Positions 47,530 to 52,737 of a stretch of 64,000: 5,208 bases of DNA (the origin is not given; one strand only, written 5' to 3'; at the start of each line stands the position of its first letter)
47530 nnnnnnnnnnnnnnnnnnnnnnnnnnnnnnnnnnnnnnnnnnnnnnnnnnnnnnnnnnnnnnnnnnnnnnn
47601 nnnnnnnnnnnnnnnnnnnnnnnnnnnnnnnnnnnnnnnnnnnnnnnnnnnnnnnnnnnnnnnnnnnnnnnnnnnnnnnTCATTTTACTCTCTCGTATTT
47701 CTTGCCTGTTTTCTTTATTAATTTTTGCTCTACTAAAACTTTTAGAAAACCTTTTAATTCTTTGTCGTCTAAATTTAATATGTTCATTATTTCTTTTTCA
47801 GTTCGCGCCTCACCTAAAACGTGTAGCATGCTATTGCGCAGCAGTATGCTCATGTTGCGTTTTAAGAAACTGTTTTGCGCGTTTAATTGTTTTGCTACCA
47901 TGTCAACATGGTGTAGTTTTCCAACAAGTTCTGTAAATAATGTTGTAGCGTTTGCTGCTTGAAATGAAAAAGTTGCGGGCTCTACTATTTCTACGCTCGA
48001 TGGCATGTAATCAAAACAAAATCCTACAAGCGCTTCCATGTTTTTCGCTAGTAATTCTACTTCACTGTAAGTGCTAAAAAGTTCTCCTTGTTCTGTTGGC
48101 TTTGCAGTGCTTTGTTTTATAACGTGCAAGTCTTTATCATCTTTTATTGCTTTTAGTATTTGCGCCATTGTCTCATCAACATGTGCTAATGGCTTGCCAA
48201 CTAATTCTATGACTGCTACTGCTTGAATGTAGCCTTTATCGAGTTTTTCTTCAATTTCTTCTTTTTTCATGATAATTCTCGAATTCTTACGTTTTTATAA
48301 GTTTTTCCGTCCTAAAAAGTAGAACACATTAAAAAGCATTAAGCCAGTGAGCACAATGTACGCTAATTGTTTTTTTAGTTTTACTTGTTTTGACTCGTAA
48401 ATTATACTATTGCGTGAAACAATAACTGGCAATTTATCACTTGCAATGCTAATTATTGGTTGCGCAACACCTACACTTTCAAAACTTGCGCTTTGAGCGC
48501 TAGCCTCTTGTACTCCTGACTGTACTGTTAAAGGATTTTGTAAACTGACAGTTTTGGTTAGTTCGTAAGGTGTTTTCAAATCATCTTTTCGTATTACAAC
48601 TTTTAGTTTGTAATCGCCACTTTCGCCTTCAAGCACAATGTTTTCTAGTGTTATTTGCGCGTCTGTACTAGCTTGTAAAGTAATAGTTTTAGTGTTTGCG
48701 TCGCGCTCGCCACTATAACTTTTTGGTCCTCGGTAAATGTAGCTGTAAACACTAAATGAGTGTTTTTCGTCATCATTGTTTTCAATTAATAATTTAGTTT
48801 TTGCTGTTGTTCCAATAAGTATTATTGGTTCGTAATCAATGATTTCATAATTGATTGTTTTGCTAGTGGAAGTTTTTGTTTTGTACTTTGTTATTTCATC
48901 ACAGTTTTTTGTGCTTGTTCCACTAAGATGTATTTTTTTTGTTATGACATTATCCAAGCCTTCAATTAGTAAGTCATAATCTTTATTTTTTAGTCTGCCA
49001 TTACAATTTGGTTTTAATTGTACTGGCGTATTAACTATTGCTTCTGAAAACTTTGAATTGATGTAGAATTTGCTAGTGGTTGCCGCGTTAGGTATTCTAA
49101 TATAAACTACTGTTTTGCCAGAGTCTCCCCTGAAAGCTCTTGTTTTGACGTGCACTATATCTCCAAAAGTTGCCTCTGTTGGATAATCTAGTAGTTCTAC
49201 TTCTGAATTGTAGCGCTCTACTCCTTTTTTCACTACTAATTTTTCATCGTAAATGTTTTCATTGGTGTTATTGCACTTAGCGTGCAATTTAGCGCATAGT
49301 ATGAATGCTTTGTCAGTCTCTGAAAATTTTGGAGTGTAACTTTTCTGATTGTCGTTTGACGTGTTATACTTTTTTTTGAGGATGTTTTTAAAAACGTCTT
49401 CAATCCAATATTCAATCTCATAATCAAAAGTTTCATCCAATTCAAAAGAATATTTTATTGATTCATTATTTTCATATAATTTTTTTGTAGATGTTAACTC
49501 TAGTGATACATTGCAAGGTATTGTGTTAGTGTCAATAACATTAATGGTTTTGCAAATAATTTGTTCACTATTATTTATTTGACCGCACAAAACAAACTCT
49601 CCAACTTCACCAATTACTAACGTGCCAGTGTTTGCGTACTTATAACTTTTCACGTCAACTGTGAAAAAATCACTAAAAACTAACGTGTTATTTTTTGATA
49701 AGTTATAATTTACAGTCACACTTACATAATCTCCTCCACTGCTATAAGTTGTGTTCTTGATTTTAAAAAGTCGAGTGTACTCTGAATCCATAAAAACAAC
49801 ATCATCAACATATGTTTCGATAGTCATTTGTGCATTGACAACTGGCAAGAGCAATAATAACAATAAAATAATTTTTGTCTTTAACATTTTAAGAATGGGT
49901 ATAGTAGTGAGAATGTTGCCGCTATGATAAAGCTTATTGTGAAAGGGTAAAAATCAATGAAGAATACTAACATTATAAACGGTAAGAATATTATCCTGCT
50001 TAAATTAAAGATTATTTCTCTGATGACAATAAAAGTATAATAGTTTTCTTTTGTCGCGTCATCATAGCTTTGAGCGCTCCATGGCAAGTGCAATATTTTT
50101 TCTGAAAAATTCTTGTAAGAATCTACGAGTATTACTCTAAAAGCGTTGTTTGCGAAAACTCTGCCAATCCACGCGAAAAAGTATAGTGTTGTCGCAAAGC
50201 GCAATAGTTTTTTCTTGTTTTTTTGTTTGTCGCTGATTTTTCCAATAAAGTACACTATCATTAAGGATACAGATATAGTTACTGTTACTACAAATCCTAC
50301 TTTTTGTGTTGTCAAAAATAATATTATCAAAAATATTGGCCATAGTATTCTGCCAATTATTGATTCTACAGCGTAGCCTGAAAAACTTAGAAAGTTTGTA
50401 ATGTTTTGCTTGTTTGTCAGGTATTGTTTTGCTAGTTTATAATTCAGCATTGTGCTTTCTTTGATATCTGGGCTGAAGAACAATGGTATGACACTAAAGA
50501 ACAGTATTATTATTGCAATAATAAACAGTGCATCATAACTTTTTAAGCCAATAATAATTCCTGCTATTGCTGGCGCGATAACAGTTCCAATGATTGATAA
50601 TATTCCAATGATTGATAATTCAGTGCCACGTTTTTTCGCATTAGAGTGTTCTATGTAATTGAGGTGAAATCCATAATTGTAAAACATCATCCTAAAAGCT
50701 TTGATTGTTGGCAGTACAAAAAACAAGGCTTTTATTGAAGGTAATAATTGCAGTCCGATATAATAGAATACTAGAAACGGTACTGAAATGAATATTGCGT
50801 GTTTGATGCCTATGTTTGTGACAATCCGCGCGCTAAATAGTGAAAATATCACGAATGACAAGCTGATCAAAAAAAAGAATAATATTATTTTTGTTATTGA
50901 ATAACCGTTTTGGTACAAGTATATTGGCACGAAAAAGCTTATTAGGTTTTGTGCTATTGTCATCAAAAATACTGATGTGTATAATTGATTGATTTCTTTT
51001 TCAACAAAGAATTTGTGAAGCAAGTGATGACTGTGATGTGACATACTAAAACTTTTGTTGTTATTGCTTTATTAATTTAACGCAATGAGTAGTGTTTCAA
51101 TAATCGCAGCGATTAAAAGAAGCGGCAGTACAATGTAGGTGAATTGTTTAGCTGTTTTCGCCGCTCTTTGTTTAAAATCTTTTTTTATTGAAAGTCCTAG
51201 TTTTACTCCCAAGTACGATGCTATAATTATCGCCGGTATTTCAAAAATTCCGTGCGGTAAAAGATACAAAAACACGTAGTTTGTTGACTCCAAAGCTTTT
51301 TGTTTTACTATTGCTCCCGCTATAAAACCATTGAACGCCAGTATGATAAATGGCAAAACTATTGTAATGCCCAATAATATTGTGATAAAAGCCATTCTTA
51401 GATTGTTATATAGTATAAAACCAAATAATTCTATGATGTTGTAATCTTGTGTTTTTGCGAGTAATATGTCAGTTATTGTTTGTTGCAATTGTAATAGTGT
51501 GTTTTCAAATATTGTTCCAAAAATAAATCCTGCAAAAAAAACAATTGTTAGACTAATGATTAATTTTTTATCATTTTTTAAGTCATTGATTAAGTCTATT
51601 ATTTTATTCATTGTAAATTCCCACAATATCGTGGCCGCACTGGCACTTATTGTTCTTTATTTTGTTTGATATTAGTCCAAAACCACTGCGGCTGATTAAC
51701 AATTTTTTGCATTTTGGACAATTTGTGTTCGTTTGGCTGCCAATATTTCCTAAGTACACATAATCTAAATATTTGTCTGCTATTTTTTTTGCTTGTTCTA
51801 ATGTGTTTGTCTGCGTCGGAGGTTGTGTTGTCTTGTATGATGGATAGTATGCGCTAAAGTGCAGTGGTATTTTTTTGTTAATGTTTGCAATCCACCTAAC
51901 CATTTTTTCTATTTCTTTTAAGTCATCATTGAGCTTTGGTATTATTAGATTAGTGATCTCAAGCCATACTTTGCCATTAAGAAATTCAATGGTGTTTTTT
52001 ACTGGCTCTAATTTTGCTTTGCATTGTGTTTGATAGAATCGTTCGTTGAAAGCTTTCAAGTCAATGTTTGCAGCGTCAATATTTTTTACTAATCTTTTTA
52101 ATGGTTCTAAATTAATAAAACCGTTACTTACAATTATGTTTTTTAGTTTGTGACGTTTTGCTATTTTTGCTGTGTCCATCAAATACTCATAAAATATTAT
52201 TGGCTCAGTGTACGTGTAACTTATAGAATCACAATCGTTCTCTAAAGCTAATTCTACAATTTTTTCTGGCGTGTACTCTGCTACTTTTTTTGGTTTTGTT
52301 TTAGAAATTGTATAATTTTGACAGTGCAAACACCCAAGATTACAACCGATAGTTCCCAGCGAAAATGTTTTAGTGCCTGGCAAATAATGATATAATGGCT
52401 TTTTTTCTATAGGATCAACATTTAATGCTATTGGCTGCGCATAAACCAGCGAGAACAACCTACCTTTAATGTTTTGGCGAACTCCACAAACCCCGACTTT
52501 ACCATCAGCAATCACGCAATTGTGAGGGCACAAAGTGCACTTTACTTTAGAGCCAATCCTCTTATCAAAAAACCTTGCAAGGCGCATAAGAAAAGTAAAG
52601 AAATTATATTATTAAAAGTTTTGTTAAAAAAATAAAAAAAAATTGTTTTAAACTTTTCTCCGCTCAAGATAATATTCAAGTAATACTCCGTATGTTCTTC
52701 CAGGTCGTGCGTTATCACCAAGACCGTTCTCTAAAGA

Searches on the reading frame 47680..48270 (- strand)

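Call 38: search_protein_families(library=pfam, proteins=[window:47680-48270:-], max_evalue=0.01)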
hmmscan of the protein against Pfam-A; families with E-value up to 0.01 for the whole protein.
window:47680-48270:- (196 aa): 2 families
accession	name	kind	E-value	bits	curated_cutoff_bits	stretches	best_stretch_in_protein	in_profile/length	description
PF14947.12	HTH_45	-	0.00059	20.2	25.5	1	147-193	10-57/77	Winged helix-turn-helix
PF22979.2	HTH_69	-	0.0045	17.3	27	0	157-194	28-65/69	Winged helix-turn-helix domain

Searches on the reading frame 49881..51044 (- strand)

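Call 16: search_protein_families(library=pfam, proteins=[window:49881-51044:-], max_evalue=0.001)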
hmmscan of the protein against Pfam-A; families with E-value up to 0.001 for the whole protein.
window:49881-51044:- (387 aa): 2 families
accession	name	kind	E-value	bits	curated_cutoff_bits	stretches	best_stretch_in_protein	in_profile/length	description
PF07690.21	MFS_1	-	8.8e-13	48.3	33.4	2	134-301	114-291/347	Major Facilitator Superfamily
PF12832.13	MFS_1_like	-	0.00022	20.9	25.2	0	11-175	207-372/373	MFS_1 like family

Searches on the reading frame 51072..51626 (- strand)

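Call 16: search_protein_families(library=pfam, proteins=[window:51072-51626:-], max_evalue=0.001)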
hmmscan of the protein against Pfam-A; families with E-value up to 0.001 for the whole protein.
window:51072-51626:- (184 aa): 1 family
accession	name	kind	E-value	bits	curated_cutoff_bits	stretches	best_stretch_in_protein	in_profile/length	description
PF01944.22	SpoIIM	-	9.4e-30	104.1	26.9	1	27-179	2-160/163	Stage II sporulation protein M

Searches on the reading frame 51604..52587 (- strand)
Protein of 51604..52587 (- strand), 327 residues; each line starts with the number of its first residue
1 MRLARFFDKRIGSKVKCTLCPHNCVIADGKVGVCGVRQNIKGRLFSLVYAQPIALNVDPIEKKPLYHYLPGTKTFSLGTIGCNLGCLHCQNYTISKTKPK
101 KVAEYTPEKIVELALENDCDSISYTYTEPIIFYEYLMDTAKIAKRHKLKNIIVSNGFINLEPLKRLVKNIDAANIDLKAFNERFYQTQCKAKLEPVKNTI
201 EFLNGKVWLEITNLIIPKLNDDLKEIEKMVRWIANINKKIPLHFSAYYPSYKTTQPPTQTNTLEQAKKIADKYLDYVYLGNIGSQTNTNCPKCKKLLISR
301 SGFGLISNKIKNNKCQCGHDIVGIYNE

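Call 16: search_protein_families(library=pfam, proteins=[window:51604-52587:-], max_evalue=0.001)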
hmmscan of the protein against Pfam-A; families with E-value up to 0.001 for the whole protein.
window:51604-52587:- (327 aa): 2 families
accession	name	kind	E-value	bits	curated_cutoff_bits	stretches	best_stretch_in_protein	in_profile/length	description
PF04055.27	Radical_SAM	-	1.1e-18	68.4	29.5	1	79-232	4-165/166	Radical SAM superfamily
PF13353.11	Fer4_12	-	0.00013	22.7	22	1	76-172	9-111/137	4Fe-4S single cluster domain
